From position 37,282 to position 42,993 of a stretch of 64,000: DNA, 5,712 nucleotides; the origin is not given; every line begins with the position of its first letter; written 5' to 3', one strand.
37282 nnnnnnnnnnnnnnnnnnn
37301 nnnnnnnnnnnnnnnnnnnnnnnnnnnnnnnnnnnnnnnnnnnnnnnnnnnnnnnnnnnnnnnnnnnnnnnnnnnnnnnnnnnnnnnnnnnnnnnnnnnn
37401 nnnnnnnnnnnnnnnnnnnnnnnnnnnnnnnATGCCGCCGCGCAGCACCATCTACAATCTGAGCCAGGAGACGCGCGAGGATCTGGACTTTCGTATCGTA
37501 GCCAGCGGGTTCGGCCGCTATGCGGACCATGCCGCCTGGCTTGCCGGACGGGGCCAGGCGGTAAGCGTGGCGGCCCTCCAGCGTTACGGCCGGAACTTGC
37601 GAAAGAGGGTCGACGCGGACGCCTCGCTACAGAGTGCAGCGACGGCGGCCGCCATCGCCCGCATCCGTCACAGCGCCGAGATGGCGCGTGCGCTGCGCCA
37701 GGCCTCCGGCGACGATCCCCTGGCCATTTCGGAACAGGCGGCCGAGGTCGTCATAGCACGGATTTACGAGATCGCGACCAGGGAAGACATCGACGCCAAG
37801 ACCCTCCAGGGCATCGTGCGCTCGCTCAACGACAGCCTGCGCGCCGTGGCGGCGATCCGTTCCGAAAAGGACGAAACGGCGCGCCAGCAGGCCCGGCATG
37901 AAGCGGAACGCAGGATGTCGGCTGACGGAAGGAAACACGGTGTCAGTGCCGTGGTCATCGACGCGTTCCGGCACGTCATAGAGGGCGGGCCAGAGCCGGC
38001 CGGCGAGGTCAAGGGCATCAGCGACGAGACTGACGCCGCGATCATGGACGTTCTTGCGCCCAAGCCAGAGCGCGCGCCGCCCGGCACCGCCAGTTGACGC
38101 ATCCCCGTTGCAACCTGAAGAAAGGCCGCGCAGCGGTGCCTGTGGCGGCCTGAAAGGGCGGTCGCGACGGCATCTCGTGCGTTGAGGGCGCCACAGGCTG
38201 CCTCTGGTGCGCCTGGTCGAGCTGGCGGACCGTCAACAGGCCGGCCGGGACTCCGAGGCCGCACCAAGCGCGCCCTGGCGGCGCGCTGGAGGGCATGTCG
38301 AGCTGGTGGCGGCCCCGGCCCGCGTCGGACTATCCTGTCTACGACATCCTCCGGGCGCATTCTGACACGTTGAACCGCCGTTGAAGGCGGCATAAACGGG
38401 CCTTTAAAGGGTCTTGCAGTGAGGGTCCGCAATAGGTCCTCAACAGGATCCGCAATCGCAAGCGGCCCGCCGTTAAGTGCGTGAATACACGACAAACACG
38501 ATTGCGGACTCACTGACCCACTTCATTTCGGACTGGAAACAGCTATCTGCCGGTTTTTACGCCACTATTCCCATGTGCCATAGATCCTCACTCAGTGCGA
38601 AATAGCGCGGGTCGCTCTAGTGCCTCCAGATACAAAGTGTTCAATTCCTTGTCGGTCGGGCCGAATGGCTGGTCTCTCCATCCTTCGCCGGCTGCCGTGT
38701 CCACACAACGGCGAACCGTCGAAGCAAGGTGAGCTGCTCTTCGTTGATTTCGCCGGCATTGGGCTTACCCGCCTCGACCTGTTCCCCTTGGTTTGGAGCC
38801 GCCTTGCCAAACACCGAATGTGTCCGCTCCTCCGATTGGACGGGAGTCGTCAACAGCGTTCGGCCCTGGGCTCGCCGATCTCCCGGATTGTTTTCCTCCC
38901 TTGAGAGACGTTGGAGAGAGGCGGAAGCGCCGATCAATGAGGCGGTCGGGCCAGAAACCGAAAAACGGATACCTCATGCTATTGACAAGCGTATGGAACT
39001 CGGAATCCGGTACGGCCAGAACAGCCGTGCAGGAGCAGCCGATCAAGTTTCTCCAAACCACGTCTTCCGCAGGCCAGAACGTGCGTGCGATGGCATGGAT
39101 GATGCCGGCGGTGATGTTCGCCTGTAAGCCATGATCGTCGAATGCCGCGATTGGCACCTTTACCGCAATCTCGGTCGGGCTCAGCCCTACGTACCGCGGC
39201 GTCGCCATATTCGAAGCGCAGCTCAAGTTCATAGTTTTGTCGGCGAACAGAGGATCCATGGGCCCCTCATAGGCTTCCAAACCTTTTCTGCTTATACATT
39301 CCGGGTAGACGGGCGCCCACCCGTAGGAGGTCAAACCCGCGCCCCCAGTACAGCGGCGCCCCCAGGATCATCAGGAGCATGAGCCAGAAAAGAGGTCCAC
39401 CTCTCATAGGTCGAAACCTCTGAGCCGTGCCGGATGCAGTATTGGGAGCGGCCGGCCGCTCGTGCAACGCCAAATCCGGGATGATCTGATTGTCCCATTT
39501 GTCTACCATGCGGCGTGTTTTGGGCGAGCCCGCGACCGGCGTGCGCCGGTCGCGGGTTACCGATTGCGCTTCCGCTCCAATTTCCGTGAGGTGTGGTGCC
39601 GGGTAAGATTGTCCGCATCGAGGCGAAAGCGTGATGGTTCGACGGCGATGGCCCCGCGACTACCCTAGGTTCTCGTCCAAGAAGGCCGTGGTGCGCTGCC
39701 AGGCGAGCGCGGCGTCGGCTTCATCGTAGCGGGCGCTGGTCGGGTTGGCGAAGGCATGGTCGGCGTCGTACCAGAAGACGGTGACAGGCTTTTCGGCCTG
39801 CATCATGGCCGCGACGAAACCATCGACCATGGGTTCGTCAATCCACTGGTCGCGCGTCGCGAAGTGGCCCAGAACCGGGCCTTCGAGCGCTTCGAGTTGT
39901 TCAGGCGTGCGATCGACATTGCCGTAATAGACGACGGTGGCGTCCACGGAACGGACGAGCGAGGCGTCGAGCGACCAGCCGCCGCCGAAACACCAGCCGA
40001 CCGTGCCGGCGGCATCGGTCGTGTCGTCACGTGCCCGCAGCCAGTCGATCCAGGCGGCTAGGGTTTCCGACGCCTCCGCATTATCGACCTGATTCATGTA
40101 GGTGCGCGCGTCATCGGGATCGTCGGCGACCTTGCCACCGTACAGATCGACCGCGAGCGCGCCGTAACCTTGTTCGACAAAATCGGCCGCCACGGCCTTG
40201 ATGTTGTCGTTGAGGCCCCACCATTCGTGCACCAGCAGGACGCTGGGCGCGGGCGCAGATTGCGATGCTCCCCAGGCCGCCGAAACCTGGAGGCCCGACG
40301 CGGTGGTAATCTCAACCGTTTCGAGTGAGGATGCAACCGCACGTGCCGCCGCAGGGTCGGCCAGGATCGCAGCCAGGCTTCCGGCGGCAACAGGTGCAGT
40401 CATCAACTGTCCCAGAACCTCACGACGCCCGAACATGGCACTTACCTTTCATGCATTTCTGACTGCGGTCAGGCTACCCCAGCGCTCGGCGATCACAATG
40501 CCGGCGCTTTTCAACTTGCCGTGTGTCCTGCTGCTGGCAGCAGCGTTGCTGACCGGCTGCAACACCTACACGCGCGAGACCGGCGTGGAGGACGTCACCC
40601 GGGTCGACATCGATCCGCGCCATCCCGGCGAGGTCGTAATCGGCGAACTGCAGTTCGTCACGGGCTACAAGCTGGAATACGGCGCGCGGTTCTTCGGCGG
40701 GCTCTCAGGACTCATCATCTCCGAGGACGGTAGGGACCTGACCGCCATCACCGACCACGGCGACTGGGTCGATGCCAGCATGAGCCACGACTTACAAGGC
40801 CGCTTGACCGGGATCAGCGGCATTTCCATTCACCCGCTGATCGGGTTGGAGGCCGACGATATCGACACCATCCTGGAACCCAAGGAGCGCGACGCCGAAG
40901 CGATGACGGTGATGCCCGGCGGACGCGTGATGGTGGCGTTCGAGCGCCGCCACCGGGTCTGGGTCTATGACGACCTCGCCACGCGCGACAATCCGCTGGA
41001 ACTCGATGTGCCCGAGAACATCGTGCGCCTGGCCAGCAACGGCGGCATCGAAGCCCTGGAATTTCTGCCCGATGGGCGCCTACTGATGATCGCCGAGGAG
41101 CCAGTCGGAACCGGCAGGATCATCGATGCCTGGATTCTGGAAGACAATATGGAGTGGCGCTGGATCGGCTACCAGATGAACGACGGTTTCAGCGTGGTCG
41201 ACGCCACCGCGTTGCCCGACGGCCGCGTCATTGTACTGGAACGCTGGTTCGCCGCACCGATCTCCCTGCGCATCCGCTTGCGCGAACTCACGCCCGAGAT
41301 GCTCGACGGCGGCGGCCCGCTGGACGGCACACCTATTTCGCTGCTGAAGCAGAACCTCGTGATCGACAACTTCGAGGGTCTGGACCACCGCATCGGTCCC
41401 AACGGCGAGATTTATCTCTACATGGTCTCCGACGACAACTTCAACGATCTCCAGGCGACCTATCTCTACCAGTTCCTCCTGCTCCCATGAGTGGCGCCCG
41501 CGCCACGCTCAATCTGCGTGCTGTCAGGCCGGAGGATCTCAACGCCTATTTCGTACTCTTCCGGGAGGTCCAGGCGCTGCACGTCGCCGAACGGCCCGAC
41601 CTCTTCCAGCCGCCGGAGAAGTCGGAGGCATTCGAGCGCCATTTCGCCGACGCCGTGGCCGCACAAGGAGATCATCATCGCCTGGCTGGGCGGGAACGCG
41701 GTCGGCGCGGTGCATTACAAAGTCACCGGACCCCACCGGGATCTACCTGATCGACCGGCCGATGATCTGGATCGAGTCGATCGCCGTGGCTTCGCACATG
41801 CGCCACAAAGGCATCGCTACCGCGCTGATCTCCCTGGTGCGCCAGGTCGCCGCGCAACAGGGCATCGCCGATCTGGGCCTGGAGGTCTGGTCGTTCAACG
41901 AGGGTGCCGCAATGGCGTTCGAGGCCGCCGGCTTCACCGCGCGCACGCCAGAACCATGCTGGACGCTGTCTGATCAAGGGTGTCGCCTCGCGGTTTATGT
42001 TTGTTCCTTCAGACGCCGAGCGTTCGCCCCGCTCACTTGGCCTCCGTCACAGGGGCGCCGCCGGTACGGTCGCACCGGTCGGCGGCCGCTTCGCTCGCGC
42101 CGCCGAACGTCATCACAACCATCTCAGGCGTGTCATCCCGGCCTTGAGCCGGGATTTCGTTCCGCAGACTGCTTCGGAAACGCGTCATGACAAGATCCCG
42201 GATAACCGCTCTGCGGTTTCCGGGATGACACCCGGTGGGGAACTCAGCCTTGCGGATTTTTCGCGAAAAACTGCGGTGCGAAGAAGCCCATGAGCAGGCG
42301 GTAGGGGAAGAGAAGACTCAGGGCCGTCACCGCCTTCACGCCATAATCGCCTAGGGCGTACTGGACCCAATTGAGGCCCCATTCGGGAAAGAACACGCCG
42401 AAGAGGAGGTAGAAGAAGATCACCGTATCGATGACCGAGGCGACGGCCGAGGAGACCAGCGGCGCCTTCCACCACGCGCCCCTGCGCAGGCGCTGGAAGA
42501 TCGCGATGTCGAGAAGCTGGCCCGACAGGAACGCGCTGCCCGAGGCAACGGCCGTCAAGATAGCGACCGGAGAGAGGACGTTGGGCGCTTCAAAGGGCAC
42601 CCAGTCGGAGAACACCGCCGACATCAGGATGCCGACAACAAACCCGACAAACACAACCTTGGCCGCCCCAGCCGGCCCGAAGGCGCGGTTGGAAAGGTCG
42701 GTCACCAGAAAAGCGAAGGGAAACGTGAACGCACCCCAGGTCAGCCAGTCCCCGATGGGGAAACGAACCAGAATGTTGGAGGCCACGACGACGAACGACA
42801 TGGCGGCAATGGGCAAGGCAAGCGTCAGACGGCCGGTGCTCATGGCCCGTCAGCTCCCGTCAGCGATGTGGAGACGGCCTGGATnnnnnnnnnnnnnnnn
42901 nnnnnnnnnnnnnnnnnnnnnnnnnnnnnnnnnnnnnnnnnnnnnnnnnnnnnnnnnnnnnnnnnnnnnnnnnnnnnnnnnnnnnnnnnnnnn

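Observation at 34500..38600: Decayed Mu-like transposable element: HNH endonuclease, MuA-type transposase, gp27/DUF3486, flanking ~60-bp imperfect direct repeats and a CCGCAAT site cluster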

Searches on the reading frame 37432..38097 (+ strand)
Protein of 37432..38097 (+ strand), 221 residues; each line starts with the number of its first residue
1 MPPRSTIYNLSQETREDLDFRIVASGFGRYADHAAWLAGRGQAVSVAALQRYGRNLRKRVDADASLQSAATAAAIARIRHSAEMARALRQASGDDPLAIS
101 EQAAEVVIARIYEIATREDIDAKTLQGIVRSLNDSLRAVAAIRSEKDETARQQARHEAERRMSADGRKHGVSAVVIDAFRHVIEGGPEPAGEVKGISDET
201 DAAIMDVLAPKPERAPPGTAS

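Call 6: search_protein_families(library=pfam, proteins=[window:37432-38097:+], max_evalue=0.1)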
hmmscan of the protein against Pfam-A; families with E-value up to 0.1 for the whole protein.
window:37432-38097:+ (221 aa): 2 families
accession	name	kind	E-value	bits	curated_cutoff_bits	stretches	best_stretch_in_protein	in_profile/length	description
PF11985.13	Phage_Mu_Gp27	-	1.8e-12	48.4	28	1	7-185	1-171/173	Bacteriophage Mu, Gp27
PF01906.23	YbjQ_1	-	0.028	15.5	23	1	107-176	13-79/103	Putative heavy-metal-binding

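Call 7: search_protein_families(library=phrogs, proteins=[window:37432-38097:+], max_evalue=0.01)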
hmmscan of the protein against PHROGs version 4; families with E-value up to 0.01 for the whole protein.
window:37432-38097:+ (221 aa): 2 families
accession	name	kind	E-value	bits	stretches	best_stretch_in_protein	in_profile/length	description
phrog_426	-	head and packaging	2.5e-16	61.4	1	1-185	2-181/184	terminase small subunit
phrog_15000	-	unknown function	2.7e-07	32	1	4-59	5-60/109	-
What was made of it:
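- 37432..38097 (+): Mu gp27 / DUF3486 (small-terminase-like) gene, 221 aa, full length. PHROG 426 'terminase small subunit' at 2.5e-16 (calls 6, 7).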

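Call 33: find_homologous_proteins(query=window:37432-38097:+)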
Query window:37432-38097:+ (221 aa): 38 proteins with E <= 0.001 among 1661 candidates.
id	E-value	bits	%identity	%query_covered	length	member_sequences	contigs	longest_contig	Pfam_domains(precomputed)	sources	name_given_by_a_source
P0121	7.2e-132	455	100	100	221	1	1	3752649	PF11985.14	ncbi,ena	-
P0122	2.7e-62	228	58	96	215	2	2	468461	PF11985.14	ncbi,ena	-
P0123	1.8e-61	226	58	96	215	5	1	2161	PF11985.14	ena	-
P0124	5.7e-61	224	59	96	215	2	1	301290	PF11985.14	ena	-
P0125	1.1e-60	223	57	96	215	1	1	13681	PF11985.14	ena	-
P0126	2.4e-60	222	57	96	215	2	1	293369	PF11985.14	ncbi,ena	-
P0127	5.0e-60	221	58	96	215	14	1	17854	PF11985.14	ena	-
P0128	5.6e-60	221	57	96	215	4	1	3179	PF11985.14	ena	-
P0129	2.0e-59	219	56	96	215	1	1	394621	PF11985.14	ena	-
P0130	6.5e-59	217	55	96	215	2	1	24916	PF11985.14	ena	-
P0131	7.6e-58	214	60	86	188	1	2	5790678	PF11985.14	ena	-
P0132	1.1e-57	213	55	96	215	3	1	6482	PF11985.14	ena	-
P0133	3.6e-57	212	54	96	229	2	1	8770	PF11985.14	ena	-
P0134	8.9e-57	210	62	78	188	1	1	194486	PF11985.14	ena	-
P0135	3.2e-56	208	61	78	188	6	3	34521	PF11985.14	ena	-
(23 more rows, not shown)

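Call 34: find_encoding_contigs(protein=P0121, flank=6000, max_places=3)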
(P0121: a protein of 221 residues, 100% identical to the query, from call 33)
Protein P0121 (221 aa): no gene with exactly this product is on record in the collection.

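Call 39: find_encoding_contigs(protein=P0122, flank=10000, max_places=2)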
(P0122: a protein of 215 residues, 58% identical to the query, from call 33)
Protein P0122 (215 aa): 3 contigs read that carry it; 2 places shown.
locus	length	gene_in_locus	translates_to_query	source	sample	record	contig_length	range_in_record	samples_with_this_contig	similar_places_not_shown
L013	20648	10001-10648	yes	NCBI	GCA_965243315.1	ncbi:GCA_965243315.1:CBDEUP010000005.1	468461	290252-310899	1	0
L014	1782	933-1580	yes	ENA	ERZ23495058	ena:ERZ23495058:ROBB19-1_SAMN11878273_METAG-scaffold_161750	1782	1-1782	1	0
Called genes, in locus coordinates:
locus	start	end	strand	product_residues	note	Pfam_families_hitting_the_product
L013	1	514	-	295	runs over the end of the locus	PF00941:FAD_binding_5, PF03450:CO_deh_flav_C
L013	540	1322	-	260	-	PF00106:adh_short, PF01370:Epimerase (faint), PF08659:KR, PF23441:SDR (weak), PF13561:adh_short_C2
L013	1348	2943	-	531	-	PF02538:Hydantoinase_B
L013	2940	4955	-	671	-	PF05378:Hydant_A_N, PF01968:Hydantoinase_A, PF19278:Hydant_A_C (weak)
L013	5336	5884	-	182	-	-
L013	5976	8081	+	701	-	PF13518:HTH_28 (weak), PF13551:HTH_29 (weak)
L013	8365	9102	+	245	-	PF13604:AAA_30 (faint), PF13401:AAA_22, PF09077:Phage-MuB_C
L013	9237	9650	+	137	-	PF06252:GemA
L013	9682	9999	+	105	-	-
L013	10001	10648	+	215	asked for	PF11985:Phage_Mu_Gp27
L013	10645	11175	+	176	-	PF08299:Bac_DnaA_C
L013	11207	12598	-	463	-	PF00082:Peptidase_S8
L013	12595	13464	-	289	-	PF13154:DUF3991, PF13155:Toprim_2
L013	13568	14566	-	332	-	PF13481:AAA_25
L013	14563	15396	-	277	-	PF13401:AAA_22, PF13604:AAA_30 (weak)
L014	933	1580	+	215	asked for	PF11985:Phage_Mu_Gp27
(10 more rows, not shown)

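Call 40: find_encoding_contigs(protein=P0131, flank=10000, max_places=2)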
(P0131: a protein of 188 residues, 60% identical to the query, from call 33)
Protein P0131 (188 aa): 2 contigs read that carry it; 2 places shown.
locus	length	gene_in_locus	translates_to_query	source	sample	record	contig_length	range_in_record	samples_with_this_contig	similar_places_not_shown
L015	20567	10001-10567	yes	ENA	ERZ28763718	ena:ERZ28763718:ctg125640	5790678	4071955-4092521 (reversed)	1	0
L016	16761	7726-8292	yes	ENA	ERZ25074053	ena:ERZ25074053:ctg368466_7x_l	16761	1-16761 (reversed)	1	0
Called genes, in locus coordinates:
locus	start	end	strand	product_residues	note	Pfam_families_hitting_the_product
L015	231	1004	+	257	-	PF01094:ANF_receptor, PF13458:Peripla_BP_6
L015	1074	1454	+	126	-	PF01710:HTH_Tnp_IS630 (faint), PF13384:HTH_23 (weak), PF13518:HTH_28 (weak), PF13565:HTH_32, PF01498:HTH_Tnp_Tc3_2 (weak), PF13592:HTH_33 (weak)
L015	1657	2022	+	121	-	PF13358:DDE_3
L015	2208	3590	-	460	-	PF05598:DUF772, PF01609:DDE_Tnp_1, PF13751:DDE_Tnp_1_6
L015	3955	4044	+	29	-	-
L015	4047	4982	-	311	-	PF12760:Zn_ribbon_IS1595, PF12762:DDE_Tnp_IS1595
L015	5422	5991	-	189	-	-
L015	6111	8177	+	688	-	PF13518:HTH_28, PF13551:HTH_29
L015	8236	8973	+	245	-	PF13401:AAA_22, PF09077:Phage-MuB_C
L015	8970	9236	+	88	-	-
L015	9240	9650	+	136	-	PF06252:GemA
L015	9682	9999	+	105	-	-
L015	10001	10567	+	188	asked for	PF11985:Phage_Mu_Gp27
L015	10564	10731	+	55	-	-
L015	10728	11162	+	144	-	PF08299:Bac_DnaA_C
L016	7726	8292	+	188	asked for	PF11985:Phage_Mu_Gp27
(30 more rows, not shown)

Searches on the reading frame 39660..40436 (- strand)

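Call 29: search_protein_families(library=pfam, proteins=[window:39660-40436:-], max_evalue=0.01)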
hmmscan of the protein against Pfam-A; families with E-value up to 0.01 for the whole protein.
window:39660-40436:- (258 aa): 1 family
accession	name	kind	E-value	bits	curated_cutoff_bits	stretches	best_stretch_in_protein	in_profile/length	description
PF01738.24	DLH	-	4.4e-44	151.1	21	1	55-255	5-215/217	Dienelactone hydrolase family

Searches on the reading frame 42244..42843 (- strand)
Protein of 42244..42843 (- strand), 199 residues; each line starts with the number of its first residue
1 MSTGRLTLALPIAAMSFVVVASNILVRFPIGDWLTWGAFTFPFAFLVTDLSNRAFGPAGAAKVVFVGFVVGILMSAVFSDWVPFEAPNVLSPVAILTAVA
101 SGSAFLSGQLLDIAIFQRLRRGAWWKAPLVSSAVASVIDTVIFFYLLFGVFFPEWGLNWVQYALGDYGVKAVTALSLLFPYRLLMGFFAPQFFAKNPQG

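Call 29: search_protein_families(library=pfam, proteins=[window:42244-42843:-], max_evalue=0.01)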
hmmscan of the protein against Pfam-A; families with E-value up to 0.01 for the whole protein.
window:42244-42843:- (199 aa): 1 family
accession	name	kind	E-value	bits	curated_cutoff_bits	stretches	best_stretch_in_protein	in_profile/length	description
PF02592.20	Vut_1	-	6e-25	88.8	27.2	1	35-178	1-146/152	Putative vitamin uptake transporter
